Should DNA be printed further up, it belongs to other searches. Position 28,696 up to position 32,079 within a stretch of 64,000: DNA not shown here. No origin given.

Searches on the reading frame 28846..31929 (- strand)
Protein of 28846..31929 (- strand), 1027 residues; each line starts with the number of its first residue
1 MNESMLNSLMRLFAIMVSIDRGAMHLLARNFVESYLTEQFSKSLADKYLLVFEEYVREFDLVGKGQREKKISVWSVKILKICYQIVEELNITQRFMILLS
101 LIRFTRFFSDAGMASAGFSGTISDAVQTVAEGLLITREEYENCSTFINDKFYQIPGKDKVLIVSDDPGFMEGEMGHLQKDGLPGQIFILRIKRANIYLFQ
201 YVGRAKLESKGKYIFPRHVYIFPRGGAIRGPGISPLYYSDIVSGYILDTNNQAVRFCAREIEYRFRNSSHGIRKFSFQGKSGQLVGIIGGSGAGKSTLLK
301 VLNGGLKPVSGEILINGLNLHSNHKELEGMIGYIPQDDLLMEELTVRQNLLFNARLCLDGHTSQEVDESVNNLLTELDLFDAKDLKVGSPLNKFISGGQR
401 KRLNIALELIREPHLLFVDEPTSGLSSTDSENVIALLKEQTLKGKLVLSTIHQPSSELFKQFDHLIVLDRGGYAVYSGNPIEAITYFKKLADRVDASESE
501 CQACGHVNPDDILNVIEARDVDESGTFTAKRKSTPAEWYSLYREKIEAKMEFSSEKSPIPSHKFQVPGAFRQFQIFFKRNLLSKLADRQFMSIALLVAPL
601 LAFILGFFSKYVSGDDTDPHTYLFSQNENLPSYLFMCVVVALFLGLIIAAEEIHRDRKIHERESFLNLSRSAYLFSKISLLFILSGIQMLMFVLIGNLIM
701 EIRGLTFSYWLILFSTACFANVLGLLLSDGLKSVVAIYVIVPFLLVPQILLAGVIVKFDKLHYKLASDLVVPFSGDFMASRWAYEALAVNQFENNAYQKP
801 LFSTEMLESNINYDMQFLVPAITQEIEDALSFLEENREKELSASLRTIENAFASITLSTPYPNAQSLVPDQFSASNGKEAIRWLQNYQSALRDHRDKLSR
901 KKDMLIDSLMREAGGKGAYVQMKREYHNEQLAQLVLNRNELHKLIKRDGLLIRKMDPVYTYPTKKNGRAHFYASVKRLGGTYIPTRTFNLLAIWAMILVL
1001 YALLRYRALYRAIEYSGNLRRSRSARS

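Call 4: search_protein_families(library=pfam, proteins=[window:28846-31929:-], max_evalue=0.01)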
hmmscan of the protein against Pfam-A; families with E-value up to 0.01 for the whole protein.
window:28846-31929:- (1027 aa): 5 families
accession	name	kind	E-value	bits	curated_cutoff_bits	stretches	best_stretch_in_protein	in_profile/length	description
PF00005.33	ABC_tran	-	1.6e-31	110.2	25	1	274-423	3-137/137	ABC transporter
PF01061.29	ABC2_membrane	-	1.5e-16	61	26.9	1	571-763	1-189/211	ABC-2 type transporter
PF19055.6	ABC2_membrane_7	-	6.3e-10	38.9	22.7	1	452-551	1-91/410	ABC-2 type transporter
PF12730.13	ABC2_membrane_4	-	4.3e-05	24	27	1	583-746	7-161/179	ABC-2 family transporter protein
PF13304.12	AAA_21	-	0.006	17.1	27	0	285-303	2-20/304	AAA domain, putative AbiEii toxin, Type IV TA system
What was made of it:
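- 30460..31155 (-): ABC residues 259-490: nucleotide-binding domain with intact catalytic motifs. ABC_tran 110 bits (call 4).
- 29650..30222 (-): ABC residues 570-760: ABC-2/ABCG-type membrane domain, TM1-TM5. ABC2_membrane 61 bits and ABC2_membrane_7 38.9 bits (call 4).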

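Call 5: search_protein_families(library=ncbifam, proteins=[window:28846-31929:-], max_evalue=0.01)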
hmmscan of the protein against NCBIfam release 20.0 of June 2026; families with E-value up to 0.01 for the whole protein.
window:28846-31929:- (1027 aa): 188 families (the best 25 are shown)
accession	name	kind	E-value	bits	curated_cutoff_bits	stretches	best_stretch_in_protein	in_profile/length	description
TIGR00955.1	3a01204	subfamily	7.4e-77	259.3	736.35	1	264-807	33-566/617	pigment precursor permease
TIGR00956.1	3a01205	subfamily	1.3e-45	155.5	1959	1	280-479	787-987/1394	pleiotropic drug resistance family protein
TIGR01188.1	drrA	subfamily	4.7e-33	114.8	312.45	1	271-472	8-201/302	daunorubicin resistance ABC transporter, ATP-binding protein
TIGR03375.1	type_I_sec_LssB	subfamily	1.1e-32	113.2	693.1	1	256-471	466-677/696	type I secretion system permease/ATPase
TIGR02857.1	CydD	equivalog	7.5e-31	107.7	435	1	255-467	321-528/529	thiol reductant ABC exporter subunit CydD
TIGR02673.1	FtsE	equivalog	1.9e-30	106.1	264.85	1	259-464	5-205/214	cell division ATP-binding protein FtsE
TIGR03864.1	PQQ_ABC_ATP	hypoth_equivalog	4.6e-30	104.8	302.25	1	259-472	5-209/236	ABC transporter, ATP-binding subunit, PQQ-dependent alcohol dehydrogenase system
TIGR04521.1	ECF_ATPase_2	equivalog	1.5e-29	103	330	1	267-490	16-239/279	energy-coupling factor transporter ATPase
TIGR03608.1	L_ocin_972_ABC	subfamily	8.6e-29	100.5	254.85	1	270-467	12-205/206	putative bacteriocin export ABC transporter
TIGR02868.1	CydC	equivalog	1.5e-28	99.8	329.05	1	250-453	329-529/530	thiol reductant ABC exporter subunit CydC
TIGR02315.1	ABC_phnC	equivalog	4.6e-28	98.3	266.1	1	260-482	6-232/243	phosphonate ABC transporter ATP-binding protein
NF008364.0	PRK11160.1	equivalog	4.5e-26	91.6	630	1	251-472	334-551/575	heme ABC transporter ATP-binding protein/permease CydC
TIGR03522.1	GldA_ABC_ATP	equivalog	5.1e-26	91.8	402.6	1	271-471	17-208/301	gliding motility-associated ABC transporter ATP-binding subunit GldA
NF033858.1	ABC2_perm_RbbA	equivalog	6.5e-26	90.5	1050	1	251-435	262-438/909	ribosome-associated ATPase/putative transporter RbbA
NF010059.0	PRK13536.1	equivalog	1.2e-25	89.9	549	1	272-484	59-262/342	nodulation factor ABC transporter ATP-binding protein NodI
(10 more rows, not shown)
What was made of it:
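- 29650..30222 (-): TIGR00955 259 bits over residues 264-807 (call 5).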

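Call 6: find_homologous_proteins(query=window:28846-31929:-, max_evalue=1e-10)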
Query window:28846-31929:- (1027 aa): 8000 proteins with E <= 1e-10 among 8000 candidates; the best 120 are listed.
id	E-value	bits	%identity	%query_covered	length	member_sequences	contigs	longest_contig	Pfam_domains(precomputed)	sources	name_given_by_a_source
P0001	0.0e+0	2291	100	100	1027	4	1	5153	PF19055.7,PF01061.30,PF00005.34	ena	-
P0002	0.0e+0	2113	91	100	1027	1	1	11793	PF19055.7,PF01061.30,PF00005.34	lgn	-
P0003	0.0e+0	2059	89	100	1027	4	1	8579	PF19055.7,PF01061.30,PF00005.34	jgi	-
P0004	0.0e+0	1977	85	100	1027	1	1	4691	PF19055.7,PF01061.30,PF00005.34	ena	-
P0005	0.0e+0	1966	85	100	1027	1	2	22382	PF19055.7,PF01061.30,PF00005.34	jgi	-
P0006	0.0e+0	1940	83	100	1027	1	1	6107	PF19055.7,PF01061.30,PF00005.34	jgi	jgi:ABC-type multidrug transport system ATPase subunit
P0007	0.0e+0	1820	78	100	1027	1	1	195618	PF19055.7,PF01061.30,PF00005.34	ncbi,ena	-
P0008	0.0e+0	1811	78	100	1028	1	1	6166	PF19055.7,PF01061.30,PF00005.34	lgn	-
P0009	0.0e+0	1809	78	100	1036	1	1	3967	PF19055.7,PF01061.30,PF00005.34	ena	-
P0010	0.0e+0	1764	77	100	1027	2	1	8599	PF19055.7,PF01061.30,PF00005.34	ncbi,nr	ncbi:MAG: ATP-binding cassette domain-containing protein [Bacteroides sp.]|nr:ATP-binding cassette d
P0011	0.0e+0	1763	76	100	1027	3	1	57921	PF19055.7,PF01061.30,PF00005.34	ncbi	ncbi:MAG: ATP-binding cassette domain-containing protein [Bacteroidales bacterium]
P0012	0.0e+0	1758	76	100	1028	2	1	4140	PF19055.7,PF01061.30,PF00005.34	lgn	-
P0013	0.0e+0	1756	76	100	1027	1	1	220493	PF19055.7,PF01061.30,PF00005.34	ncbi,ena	-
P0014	0.0e+0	1754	75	100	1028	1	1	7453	PF19055.7,PF01061.30,PF00005.34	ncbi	-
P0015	0.0e+0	1749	75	100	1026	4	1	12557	PF19055.7,PF01061.30,PF00005.34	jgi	-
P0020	0.0e+0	1722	74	99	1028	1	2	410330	PF19055.7,PF01061.30,PF00005.34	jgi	jgi:ABC-type multidrug transport system ATPase subunit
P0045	0.0e+0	1617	70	100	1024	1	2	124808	PF19055.7,PF01061.30,PF00005.34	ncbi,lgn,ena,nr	ncbi:MAG: ATP-binding cassette domain-containing protein [Bacteroidales bacterium]|nr:ATP-binding ca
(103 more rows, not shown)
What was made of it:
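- Source databases call the protein a 'multidrug transport ATPase' (call 6), which is a generic label.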

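Call 9: find_related_loci(query=A1, collection=genome_contigs, flank=10000)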
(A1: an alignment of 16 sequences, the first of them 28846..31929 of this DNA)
Query A1 (1027 aa) in genome_contigs; peptide patterns used: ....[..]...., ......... (x = any residue, [..] = any of these).
600 stretches matched a pattern (row limit reached: there are more); 542 encode a relative of the query (tblastn E <= 1e-3); the best 80 are kept; 80 distinct loci.
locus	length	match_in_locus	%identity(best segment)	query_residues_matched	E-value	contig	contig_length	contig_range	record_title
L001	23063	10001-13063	72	1-1020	0e+0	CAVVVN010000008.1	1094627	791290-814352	MAG: uncultured Bacteroidales bacterium isolate MFD03804.bin.1.21 genome assembly, contig: contig_7235, whole genome sho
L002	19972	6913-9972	62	1-1021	0e+0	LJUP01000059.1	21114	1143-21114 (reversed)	MAG: Bacteroides sp. SM23_62 WORSMTZ_4061, whole genome shotgun sequence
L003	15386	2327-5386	61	1-1021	0e+0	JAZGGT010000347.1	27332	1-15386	MAG: Bacteroidales bacterium isolate SCS5bin.21 SCS5bin.21_347, whole genome shotgun sequence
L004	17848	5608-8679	68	1-1023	0e+0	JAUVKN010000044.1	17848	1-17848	MAG: Bacteroidia bacterium isolate CSMAG_481 CSMAG_481_k141_209045_length_17848_cov_8.6788, whole genome shotgun sequenc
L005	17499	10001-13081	47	1-1026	0e+0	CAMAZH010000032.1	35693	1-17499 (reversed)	MAG: Chitinophaga pinensis isolate MiH-14oct19-155 genome assembly, contig: MiH-14oct19-C2073, whole genome shotgun sequ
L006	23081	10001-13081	46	1-1020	0e+0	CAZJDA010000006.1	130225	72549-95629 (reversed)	MAG TPA_asm: uncultured Bacteroidales bacterium isolate SRP332253_co1_243 genome assembly, contig: NODE_87_length_130225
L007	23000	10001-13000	47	1-1011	0e+0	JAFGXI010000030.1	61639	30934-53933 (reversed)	MAG: Bacteroidales bacterium isolate ZodW_Metabat.352 k87_9363951, whole genome shotgun sequence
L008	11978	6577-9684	44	1-1015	0e+0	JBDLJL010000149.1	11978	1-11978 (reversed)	MAG: Bacteroidota bacterium isolate MAG096 MAG096_149, whole genome shotgun sequence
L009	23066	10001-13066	43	1-1015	0e+0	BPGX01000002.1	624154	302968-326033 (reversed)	MAG: Bacteroidia bacterium KatS3mg027 DNA, scaffold_1590, whole genome shotgun sequence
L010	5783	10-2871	45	69-1024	0e+0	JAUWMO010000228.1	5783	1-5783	MAG: Bacteroidota bacterium isolate CSMAG_2400 CSMAG_2400_k141_256628_length_5783_cov_6.0000, whole genome shotgun seque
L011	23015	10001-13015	43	1-1001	0e+0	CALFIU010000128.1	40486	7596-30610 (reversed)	MAG TPA_asm: uncultured Bacteroidales bacterium isolate ERR1278074_bin.74_CONCOCT_v1.1_MAG genome assembly, contig: ERZ8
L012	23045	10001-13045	46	1-1016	0e+0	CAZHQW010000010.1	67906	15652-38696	MAG TPA_asm: uncultured Bacteroidales bacterium isolate binchicken_co34_545 genome assembly, contig: NODE_452_length_679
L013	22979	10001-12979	45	1-1008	0e+0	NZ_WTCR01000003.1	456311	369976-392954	Labilibaculum euxinus strain A4 NODE_3, whole genome shotgun sequence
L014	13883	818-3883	43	1-1027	0e+0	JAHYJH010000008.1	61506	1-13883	MAG: Vicingaceae bacterium isolate KA17 NODE_295_length_61506_cov_7.179964, whole genome shotgun sequence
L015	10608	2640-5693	43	1-1019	0e+0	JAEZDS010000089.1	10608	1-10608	MAG: Bacteroidetes bacterium isolate OH_CBrB_302 k127_3709039, whole genome shotgun sequence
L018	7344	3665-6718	42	1-1019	0e+0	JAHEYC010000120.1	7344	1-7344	MAG: Sphingobacteriaceae bacterium isolate nzgw119 NODE_8745_length_7345_cov_3.388151, whole genome shotgun sequence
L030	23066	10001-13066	41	1-1026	0e+0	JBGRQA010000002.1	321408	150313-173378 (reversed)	MAG: Marinifilaceae bacterium isolate MAG7-MS28 MAG_Ocu_7_all_MS28_2, whole genome shotgun sequence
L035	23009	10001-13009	43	1-1005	0e+0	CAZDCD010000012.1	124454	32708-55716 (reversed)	MAG TPA_asm: uncultured Bacteroidales bacterium isolate binchicken_co129_272 genome assembly, contig: NODE_179_length_12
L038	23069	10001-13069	42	1-1021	0e+0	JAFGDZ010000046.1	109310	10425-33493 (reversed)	MAG: Bacteroidales bacterium isolate Zod_Metabat.1203 k87_9433854, whole genome shotgun sequence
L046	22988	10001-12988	41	1-1001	0e+0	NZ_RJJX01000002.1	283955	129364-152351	Ancylomarina longa strain T3-2 S1-C scaffold_1, whole genome shotgun sequence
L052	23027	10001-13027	42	1-1014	0e+0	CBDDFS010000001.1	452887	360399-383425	MAG: Vicingaceae bacterium isolate c8cdc04f-f076-48b9-b0c7-821081521146 genome assembly, contig: contig_1, whole genome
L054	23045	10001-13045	42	1-1014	0e+0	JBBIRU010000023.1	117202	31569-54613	MAG: Bacteroidota bacterium isolate QH2S170213_bin_357 NODE_104_length_117202_cov_2.64844, whole genome shotgun sequence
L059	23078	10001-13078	41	1-1026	0e+0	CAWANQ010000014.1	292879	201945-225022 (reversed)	MAG: uncultured Bacteroidetes bacterium isolate MFD03804.bin.1.203 genome assembly, contig: contig_54867, whole genome s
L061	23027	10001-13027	41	1-1014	0e+0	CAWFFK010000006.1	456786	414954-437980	MAG: uncultured Bacteroidales bacterium isolate MFD02416.bin.2.233 genome assembly, contig: contig_20334, whole genome s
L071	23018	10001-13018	42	1-1014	0e+0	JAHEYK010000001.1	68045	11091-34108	MAG: Bacteroidetes bacterium isolate nzgw126 NODE_480_length_68046_cov_8.830813, whole genome shotgun sequence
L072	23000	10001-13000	41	1-1000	0e+0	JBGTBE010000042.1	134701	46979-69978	MAG: Cryomorpha sp. isolate JTS-AC9 k141_2194268, whole genome shotgun sequence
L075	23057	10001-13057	44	1-1020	0e+0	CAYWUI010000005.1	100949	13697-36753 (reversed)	MAG TPA_asm: uncultured Bacteroidales bacterium isolate binchicken_co34_333 genome assembly, contig: NODE_174_length_100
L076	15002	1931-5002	39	1-1020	0e+0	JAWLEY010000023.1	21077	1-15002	MAG: Perlabentimonas sp. isolate 20BLK6-1.bin.99 NODE_2403_length_21077_cov_14.885690, whole genome shotgun sequence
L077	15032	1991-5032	40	1-1014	0e+0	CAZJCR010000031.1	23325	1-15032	MAG TPA_asm: uncultured Bacteroidales bacterium isolate SRP192927_co6_181 genome assembly, contig: NODE_4506_length_2332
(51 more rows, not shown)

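Call 15: search_solved_structures(query=A1, max_evalue=0.001)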
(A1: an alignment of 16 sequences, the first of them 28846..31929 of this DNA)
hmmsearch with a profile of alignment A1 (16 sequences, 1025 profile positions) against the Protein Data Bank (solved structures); distinct sequences matched with E-value up to 0.001: 549 (the best 60 are shown).
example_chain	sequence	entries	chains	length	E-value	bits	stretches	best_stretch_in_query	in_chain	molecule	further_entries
9s2c_A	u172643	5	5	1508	1.5e-58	201.9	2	280-484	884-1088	Pleiotropic ABC efflux transporter of multiple drugs CDR1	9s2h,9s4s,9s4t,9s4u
9iuk_A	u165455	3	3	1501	1.2e-57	199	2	277-489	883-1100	Pleiotropic ABC efflux transporter of multiple drugs CDR1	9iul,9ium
7p03_A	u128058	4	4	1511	6.5e-56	193.2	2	280-484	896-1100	Pleiotropic ABC efflux transporter of multiple drugs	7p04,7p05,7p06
7fdv_A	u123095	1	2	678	1e-50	176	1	275-761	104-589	ATP-binding cassette sub-family G member 1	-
7w01_A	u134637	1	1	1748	9.4e-49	169.5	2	271-471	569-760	Phospholipid-transporting ATPase ABCA3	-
7r8c_A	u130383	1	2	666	2.5e-48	168.1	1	275-490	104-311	Isoform 4 of ATP-binding cassette sub-family G member 1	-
7r8d_A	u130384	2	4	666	1.3e-47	165.6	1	275-490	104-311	Isoform 4 of ATP-binding cassette sub-family G member 1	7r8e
7oz1_A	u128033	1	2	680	1.4e-47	165.6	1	275-490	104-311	Isoform 4 of ATP-binding cassette sub-family G member 1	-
7w02_A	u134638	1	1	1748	2.7e-47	164.6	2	271-471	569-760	Phospholipid-transporting ATPase ABCA3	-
8sa0_A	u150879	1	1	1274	3.8e-46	160.9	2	243-512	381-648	ATP-dependent translocase ABCB1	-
8gmg_A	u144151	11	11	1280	3.8e-46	160.8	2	243-512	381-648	ATP-dependent translocase ABCB1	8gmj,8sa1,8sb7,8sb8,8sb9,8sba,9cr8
6qex_A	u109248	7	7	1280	3.8e-46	160.8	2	243-512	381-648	Multidrug resistance protein 1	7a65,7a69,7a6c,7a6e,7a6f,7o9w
8y6h_A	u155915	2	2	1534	6.7e-46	160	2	243-512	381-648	ATP-dependent translocase ABCB1,mNeonGreen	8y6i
7zk8_A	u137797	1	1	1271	9.4e-46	159.5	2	251-471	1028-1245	ATP-dependent translocase ABCB1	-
7zk9_A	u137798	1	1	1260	9.7e-46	159.5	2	251-471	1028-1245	ATP-dependent translocase ABCB1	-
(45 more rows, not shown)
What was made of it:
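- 29650..30222 (-): ABCG1 and ABCG2 align over NBD plus TMD (call 15).
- On ABC-2 / ABCG-type (type V) ABC exporters: Aligns to ABCG1 and ABCG2 over NBD plus TMD (call 15).
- Closest known: Eukaryotic ABCG half-transporters. Same: Alignment over NBD plus TMD to ABCG1 (7fdv, residues 275-761) and ABCG2 (calls 5, 15).
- This rests on the family assignment in calls 4, 5 and 15 together with general knowledge.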
